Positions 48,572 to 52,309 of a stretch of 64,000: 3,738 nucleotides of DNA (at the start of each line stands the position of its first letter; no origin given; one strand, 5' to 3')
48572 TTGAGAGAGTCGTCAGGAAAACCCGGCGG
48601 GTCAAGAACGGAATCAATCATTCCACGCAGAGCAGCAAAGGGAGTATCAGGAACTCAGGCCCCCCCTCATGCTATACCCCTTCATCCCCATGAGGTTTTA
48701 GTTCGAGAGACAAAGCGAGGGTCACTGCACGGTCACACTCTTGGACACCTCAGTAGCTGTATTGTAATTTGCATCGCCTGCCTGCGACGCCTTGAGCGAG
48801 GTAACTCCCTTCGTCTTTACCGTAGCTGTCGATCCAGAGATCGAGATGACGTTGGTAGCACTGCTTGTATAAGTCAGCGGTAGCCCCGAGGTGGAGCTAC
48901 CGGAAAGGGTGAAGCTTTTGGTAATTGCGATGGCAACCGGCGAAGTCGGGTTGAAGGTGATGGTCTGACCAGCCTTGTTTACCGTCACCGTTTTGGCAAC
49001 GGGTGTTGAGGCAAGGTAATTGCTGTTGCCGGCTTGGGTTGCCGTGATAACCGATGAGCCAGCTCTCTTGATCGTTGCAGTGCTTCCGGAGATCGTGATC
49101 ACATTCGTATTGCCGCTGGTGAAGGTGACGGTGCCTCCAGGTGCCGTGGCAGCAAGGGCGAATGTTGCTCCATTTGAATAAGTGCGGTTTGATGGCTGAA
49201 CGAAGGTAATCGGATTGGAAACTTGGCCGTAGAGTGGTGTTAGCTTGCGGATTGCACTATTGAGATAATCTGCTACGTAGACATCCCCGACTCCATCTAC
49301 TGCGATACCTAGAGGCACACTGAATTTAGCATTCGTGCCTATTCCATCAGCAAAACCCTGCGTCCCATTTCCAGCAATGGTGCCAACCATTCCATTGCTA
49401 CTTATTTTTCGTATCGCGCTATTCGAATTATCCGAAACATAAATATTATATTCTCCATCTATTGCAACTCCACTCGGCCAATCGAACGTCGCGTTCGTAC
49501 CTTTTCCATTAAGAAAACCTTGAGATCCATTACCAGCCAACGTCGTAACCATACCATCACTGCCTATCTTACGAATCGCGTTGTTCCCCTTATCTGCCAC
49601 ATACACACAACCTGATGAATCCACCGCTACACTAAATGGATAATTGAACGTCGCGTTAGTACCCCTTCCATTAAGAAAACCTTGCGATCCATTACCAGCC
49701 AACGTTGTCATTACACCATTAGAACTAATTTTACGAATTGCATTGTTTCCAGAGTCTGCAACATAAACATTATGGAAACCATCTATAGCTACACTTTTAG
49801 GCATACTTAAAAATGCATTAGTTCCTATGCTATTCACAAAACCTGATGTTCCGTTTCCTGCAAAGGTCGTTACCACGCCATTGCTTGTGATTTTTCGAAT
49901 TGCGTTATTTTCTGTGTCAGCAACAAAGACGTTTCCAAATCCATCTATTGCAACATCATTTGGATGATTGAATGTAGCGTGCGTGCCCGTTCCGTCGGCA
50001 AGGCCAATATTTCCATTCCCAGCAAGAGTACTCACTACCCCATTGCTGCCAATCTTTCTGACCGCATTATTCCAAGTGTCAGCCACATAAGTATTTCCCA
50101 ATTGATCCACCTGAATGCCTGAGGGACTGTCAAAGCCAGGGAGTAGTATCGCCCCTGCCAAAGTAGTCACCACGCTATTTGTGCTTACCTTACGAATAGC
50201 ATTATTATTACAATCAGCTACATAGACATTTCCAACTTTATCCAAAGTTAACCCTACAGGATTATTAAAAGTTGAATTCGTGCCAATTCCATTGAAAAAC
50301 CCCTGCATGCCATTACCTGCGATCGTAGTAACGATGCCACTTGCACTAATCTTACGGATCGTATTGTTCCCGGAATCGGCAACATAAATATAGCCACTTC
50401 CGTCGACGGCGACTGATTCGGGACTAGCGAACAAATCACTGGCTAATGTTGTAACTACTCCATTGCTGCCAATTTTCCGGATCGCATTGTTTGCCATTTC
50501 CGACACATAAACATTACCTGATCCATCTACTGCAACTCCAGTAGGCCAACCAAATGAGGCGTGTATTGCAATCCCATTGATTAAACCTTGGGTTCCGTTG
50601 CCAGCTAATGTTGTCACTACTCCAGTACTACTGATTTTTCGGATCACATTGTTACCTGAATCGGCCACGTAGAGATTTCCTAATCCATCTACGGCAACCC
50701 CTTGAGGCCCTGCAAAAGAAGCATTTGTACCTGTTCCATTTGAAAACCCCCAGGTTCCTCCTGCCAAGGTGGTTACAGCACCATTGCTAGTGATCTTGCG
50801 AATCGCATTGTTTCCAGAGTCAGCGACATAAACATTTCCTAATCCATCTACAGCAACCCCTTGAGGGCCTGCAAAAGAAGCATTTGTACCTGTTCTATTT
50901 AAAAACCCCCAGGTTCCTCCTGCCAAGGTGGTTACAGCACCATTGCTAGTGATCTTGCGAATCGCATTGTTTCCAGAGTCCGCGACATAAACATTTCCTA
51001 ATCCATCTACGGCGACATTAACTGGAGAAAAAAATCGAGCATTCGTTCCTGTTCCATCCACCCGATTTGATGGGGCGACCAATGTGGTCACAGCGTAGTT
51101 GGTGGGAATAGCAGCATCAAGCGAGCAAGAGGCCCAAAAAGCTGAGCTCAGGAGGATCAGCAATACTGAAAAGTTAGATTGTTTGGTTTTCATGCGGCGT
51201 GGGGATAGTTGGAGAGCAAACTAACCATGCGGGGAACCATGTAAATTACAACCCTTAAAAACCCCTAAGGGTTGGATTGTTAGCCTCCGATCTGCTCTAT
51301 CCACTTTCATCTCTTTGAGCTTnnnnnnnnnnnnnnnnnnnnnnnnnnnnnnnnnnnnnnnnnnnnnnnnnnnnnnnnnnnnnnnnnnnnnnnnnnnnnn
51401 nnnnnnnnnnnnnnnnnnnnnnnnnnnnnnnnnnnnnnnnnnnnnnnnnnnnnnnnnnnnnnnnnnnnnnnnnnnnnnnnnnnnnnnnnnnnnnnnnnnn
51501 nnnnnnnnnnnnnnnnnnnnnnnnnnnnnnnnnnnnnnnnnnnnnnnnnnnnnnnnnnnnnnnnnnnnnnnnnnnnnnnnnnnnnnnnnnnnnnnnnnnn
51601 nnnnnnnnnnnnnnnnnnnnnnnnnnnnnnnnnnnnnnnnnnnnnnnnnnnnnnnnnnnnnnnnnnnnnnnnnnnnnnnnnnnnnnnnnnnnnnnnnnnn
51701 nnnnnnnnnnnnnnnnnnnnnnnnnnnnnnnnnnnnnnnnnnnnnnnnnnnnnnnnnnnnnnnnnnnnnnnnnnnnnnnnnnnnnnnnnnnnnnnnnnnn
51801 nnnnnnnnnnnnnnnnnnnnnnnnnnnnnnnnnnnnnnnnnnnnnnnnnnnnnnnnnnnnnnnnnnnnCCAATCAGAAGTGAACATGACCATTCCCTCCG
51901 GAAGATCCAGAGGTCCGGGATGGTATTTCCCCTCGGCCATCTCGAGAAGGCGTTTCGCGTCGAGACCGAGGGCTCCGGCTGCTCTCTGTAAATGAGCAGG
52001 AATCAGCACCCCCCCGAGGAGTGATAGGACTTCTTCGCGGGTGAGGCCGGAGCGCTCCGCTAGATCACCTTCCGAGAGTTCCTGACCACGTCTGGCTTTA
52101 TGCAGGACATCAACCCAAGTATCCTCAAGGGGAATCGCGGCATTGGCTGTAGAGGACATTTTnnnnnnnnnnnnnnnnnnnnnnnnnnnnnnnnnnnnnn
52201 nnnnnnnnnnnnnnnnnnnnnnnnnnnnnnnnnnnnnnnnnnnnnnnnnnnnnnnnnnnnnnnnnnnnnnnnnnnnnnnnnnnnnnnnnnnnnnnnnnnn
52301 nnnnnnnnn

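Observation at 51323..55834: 1223-aa TerB-like / FHA-like / ABCG-type transporter coupled to an HTH-metallo-beta-lactamase protein: candidate signal-gated exporter of unknown substrate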

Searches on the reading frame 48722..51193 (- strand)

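Call 3: search_protein_families(library=pfam, proteins=[window:48722-51193:-], max_evalue=0.1)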
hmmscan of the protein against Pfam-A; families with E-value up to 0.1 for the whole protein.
window:48722-51193:- (823 aa): 12 families
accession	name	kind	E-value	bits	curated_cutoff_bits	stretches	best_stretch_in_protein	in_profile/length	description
PF01436.27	NHL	-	2.8e-68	223.2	20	12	107-133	1-27/28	NHL repeat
PF25021.1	TEN_NHL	-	5.3e-57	193.8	27.1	11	153-199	134-178/357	Teneurin NHL domain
PF06739.17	SBBP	-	1.4e-25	89.4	20.5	2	216-230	14-28/38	Beta-propeller repeat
PF08450.18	SGL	-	1.3e-13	51.6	26.3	1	402-550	79-217/246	SMP-30/Gluconolactonase/LRE-like region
PF24684.1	Vgb_lyase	-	1.1e-12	47.9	50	2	202-388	84-256/290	Virginiamycin B lyase family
PF22701.2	Mala_s_1-like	-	6.1e-08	33.1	27.5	0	160-230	87-145/195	Mal s 1 allergenic protein-like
PF02393.21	US22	-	3.6e-07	30.7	35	0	516-544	77-106/124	US22 like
PF13449.12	Phytase-like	-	1.1e-06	29.2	27.6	0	257-288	69-100/284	Esterase-like activity of phytase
PF16640.11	Big_3_5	-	0.0011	20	35.5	1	667-739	5-88/88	Bacterial Ig-like domain (group 3)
PF00058.23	Ldl_recept_b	-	0.0083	17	21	0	231-264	6-41/42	Low-density lipoprotein receptor repeat class B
PF04422.18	FrhB_FdhB_N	-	0.014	16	22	0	175-198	2-26/78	Coenzyme F420 hydrogenase/dehydrogenase, beta subunit N-term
PF20067.5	SSL_N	-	0.073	13.4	18.9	0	258-273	23-38/46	Strictosidine synthase-like, N-terminal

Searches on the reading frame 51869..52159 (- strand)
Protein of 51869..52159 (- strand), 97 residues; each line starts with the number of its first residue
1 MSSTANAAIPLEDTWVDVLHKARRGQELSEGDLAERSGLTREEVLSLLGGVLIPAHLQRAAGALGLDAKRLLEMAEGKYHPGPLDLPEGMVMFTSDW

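Call 47: search_protein_families(library=pfam, proteins=[window:51869-52159:-], max_evalue=10)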
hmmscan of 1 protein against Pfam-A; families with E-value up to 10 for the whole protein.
seq(97 aa): 2 families
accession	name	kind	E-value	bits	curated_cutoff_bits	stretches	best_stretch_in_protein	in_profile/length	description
PF20432.4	Xre-like-HTH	-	0.04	14.6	25.8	1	33-49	18-34/63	Antitoxin Xre-like helix-turn-helix domain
PF13413.12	HTH_25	-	0.21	11.9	24.6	1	49-70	40-61/62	Helix-turn-helix domain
